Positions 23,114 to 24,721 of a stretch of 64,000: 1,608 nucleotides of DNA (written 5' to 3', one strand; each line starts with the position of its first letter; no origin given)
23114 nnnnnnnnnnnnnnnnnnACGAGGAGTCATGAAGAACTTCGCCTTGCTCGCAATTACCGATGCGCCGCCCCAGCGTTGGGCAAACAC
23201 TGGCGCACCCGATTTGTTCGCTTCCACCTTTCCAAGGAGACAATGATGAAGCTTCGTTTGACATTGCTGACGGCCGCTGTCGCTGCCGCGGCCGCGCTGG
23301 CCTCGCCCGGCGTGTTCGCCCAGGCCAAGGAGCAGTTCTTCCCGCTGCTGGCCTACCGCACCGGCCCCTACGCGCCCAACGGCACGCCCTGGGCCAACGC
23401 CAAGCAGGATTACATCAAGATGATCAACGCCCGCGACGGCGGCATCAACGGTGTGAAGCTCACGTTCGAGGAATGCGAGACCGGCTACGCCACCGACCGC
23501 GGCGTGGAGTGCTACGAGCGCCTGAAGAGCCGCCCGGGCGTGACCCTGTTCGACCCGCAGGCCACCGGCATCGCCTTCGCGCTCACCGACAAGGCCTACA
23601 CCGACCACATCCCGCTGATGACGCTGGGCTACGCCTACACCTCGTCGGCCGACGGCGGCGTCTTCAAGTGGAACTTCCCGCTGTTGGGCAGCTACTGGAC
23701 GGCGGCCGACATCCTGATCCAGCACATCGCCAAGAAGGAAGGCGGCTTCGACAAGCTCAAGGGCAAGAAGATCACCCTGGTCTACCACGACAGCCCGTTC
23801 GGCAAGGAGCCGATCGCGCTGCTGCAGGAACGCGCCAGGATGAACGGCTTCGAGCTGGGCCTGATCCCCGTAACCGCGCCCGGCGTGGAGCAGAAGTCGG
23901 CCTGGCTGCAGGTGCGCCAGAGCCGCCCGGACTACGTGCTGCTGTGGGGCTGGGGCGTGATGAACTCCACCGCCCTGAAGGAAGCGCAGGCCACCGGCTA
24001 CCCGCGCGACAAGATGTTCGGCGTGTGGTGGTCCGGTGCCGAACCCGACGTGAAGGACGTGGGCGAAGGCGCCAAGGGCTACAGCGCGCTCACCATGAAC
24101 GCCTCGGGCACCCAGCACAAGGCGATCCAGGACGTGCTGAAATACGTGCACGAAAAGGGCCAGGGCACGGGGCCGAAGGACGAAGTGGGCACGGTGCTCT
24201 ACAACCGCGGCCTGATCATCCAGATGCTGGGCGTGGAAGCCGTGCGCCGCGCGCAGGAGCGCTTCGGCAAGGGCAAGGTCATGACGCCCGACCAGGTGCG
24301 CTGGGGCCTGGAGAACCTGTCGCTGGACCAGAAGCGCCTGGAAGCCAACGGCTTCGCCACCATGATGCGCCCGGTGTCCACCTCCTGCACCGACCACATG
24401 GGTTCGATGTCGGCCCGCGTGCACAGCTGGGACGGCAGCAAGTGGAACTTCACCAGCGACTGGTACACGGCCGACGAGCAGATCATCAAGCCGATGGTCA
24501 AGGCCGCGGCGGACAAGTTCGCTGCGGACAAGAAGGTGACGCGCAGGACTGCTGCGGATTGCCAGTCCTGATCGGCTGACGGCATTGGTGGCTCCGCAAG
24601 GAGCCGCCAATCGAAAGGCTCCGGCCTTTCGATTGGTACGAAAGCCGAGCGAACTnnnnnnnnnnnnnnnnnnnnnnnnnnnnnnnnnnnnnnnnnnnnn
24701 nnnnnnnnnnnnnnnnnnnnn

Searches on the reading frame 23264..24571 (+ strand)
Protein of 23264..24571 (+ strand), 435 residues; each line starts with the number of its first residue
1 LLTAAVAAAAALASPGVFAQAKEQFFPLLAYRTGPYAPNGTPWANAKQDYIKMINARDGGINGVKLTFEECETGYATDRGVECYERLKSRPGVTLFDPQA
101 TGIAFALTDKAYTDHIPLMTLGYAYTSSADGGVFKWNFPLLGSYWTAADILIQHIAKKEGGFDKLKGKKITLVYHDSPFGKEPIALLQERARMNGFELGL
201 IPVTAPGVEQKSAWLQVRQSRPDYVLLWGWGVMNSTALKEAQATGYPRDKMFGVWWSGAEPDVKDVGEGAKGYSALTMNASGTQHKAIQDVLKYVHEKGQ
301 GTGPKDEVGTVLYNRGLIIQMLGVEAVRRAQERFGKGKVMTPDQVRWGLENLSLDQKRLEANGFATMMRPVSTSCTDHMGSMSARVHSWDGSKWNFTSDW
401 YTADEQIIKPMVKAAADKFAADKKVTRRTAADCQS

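Call 75: search_protein_families(library=pfam, proteins=[window:23264-24571:+], max_evalue=0.00001)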
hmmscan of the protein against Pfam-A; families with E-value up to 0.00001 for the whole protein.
window:23264-24571:+ (435 aa): 1 family
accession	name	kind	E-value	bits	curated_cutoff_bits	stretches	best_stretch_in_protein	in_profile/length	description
PF13458.12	Peripla_BP_6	-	2.3e-51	175.9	31.7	1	27-390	5-339/343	Periplasmic binding protein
